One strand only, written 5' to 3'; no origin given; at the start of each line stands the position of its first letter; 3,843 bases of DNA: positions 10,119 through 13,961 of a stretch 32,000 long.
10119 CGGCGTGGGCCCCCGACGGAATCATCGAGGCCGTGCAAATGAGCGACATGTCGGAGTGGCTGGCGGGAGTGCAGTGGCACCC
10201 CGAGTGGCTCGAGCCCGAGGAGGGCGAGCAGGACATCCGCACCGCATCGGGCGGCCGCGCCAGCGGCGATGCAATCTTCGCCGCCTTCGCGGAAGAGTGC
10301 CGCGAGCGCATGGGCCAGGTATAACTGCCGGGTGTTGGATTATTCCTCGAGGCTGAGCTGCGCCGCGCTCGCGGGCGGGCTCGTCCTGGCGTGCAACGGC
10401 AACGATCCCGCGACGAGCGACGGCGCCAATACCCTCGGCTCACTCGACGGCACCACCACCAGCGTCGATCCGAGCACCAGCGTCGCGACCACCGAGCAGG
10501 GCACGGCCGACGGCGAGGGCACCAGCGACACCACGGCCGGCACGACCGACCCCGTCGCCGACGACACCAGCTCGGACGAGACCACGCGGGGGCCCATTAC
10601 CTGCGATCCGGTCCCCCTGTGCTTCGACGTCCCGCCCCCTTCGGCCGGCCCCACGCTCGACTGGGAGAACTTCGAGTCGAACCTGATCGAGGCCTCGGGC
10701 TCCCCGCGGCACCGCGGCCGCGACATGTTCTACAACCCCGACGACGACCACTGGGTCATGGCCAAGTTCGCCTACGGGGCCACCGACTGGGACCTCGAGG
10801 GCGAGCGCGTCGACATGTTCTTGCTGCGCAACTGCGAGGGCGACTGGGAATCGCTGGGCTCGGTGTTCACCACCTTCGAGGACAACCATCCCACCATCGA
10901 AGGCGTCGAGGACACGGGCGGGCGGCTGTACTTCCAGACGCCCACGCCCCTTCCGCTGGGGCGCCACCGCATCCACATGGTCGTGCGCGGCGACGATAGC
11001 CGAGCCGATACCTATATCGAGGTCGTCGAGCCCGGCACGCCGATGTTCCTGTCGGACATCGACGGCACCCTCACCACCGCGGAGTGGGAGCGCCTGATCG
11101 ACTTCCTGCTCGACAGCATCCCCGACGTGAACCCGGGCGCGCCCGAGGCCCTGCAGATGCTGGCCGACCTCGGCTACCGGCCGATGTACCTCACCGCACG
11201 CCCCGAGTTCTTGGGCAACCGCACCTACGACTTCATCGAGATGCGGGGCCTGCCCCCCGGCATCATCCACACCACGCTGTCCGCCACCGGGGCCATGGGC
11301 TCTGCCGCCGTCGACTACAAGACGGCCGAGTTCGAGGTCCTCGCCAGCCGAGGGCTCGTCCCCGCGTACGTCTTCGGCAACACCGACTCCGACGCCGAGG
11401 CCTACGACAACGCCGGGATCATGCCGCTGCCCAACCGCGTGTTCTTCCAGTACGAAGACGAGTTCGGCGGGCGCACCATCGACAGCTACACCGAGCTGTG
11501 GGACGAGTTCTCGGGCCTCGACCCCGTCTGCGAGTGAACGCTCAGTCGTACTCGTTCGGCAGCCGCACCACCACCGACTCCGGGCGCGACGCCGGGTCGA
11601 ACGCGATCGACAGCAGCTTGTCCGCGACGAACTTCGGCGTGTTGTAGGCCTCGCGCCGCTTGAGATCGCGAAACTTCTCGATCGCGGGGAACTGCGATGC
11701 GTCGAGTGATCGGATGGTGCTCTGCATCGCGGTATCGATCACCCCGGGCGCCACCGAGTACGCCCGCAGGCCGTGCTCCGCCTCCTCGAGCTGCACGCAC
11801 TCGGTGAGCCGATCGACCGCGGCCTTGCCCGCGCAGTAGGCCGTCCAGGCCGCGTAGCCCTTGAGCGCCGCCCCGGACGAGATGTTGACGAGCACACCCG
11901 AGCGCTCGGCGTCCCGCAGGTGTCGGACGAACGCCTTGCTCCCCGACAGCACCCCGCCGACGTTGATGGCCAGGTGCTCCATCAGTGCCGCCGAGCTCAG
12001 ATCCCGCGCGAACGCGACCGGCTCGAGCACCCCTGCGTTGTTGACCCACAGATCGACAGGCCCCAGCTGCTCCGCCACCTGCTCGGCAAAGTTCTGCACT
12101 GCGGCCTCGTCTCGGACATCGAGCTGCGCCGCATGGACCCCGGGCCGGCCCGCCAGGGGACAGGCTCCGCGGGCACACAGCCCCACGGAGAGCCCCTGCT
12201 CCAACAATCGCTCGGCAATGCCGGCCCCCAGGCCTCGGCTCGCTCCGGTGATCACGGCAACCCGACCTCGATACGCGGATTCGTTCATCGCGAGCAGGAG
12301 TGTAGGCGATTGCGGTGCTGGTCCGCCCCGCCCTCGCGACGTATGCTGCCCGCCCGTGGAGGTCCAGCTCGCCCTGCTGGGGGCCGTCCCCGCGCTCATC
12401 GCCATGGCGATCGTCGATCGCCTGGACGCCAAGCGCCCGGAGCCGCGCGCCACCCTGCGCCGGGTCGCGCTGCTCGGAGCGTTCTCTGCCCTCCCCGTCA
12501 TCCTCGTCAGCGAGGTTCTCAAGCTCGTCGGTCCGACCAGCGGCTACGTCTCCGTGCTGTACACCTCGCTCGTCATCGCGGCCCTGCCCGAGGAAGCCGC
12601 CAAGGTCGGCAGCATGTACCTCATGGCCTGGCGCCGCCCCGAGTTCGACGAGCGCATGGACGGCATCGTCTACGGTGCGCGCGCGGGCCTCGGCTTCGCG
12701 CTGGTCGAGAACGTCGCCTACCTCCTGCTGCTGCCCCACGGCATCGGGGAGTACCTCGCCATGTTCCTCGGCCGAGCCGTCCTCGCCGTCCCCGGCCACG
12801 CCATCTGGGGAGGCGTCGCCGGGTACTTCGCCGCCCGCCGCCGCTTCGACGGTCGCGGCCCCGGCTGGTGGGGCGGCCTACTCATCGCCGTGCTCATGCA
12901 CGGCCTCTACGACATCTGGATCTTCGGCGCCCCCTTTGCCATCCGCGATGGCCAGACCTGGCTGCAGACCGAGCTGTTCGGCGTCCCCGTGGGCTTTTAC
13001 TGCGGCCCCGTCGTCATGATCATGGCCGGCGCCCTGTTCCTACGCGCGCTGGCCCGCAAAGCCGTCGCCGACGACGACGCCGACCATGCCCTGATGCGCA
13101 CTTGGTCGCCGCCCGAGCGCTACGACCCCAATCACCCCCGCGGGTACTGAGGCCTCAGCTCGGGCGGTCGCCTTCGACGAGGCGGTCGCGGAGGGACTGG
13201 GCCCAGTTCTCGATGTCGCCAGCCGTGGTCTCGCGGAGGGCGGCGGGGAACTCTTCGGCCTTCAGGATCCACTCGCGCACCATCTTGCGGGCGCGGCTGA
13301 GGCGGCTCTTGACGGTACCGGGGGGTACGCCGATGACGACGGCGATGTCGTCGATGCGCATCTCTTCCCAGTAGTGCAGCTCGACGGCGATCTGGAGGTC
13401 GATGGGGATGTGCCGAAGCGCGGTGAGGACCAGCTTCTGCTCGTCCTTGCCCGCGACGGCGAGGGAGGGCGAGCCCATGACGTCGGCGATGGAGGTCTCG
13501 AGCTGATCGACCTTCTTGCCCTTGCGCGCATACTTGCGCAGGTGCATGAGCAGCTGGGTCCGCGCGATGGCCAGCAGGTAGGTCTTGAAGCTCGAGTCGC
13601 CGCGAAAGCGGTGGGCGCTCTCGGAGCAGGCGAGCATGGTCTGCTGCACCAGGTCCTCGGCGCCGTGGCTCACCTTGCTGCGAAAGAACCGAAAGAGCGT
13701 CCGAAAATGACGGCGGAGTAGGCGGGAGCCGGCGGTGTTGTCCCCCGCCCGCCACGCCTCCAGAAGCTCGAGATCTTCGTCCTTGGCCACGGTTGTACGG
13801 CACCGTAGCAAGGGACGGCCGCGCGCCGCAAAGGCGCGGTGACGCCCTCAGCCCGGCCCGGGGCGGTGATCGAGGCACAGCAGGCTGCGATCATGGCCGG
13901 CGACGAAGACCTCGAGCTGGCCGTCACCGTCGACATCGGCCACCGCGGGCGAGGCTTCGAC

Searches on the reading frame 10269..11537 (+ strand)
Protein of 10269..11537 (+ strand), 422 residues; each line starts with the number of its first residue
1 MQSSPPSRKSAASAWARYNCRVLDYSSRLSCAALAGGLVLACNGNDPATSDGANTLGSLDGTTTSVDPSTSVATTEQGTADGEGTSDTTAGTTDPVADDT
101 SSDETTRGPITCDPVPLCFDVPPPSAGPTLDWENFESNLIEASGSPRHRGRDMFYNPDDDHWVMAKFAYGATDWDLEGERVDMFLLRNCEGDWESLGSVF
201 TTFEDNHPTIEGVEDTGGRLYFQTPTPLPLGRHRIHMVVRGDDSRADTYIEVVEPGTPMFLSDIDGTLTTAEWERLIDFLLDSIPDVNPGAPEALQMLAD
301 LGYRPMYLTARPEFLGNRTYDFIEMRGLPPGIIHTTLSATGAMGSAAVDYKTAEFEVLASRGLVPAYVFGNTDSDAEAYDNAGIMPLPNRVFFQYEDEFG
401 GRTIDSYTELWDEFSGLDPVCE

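Call 50: search_protein_families(library=pfam, proteins=[window:10269-11537:+], max_evalue=0.001)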
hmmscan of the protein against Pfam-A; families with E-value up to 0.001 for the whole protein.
window:10269-11537:+ (422 aa): 4 families
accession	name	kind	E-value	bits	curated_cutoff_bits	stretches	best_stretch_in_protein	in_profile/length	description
PF24694.1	LNS2_PITM1-3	-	1.1e-13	51.8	27.7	1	262-386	3-117/124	PITM 1-3, LNS2 domain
PF24695.1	PITM1-3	-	1.3e-13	51.4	27.7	1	147-252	2-98/98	PITM 1-3, beta-sandwich domain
PF03767.20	Acid_phosphat_B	-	0.0008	19.4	27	0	288-389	122-224/230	HAD superfamily, subfamily IIIB (Acid phosphatase)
PF08235.19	LNS2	-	0.0008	19.3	32.3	0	246-385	36-189/226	LNS2 (Lipin/Ned1/Smp2)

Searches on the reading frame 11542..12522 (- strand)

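Call 50: search_protein_families(library=pfam, proteins=[window:11542-12522:-], max_evalue=0.001)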
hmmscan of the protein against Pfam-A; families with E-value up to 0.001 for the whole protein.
window:11542-12522:- (326 aa): 3 families
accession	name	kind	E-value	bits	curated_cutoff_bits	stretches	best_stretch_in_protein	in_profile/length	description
PF00106.31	adh_short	-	1.1e-45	155.9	26.6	1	87-271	1-191/195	short chain dehydrogenase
PF13561.12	adh_short_C2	-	2.6e-30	106.2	27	1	93-275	1-189/236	Enoyl-(Acyl carrier protein) reductase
PF08659.16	KR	-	6.1e-08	33.2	22.6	1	90-261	4-177/180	KR domain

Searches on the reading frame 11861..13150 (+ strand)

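Call 50: search_protein_families(library=pfam, proteins=[window:11861-13150:+], max_evalue=0.001)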
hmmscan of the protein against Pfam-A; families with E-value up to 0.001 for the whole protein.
window:11861-13150:+ (429 aa): 1 family
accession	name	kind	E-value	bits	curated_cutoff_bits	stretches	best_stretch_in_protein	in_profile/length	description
PF13367.11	PrsW-protease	-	3.2e-34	118.6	23.5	1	194-354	1-174/196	PrsW family intramembrane metalloprotease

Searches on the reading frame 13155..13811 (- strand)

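Call 44: search_protein_families(library=pfam, proteins=[window:13155-13811:-], max_evalue=0.01)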
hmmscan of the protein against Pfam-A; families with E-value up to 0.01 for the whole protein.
window:13155-13811:- (218 aa): 5 families
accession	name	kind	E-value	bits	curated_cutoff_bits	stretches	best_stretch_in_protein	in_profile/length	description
PF08281.18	Sigma70_r4_2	-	2e-14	53.4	25.7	1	127-177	3-53/54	Sigma-70, region 4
PF04542.20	Sigma70_r2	-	1.2e-11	44.7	24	1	31-96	1-70/71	Sigma-70 region 2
PF04545.22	Sigma70_r4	-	2.7e-05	24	24.1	1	142-180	12-50/50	Sigma-70, region 4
PF07638.17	Sigma70_ECF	-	0.00027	21.3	21.1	1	15-179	6-180/185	ECF sigma factor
PF06320.18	GCN5L1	-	0.0036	18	23.9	1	168-207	60-97/114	GCN5-like protein 1 (GCN5L1)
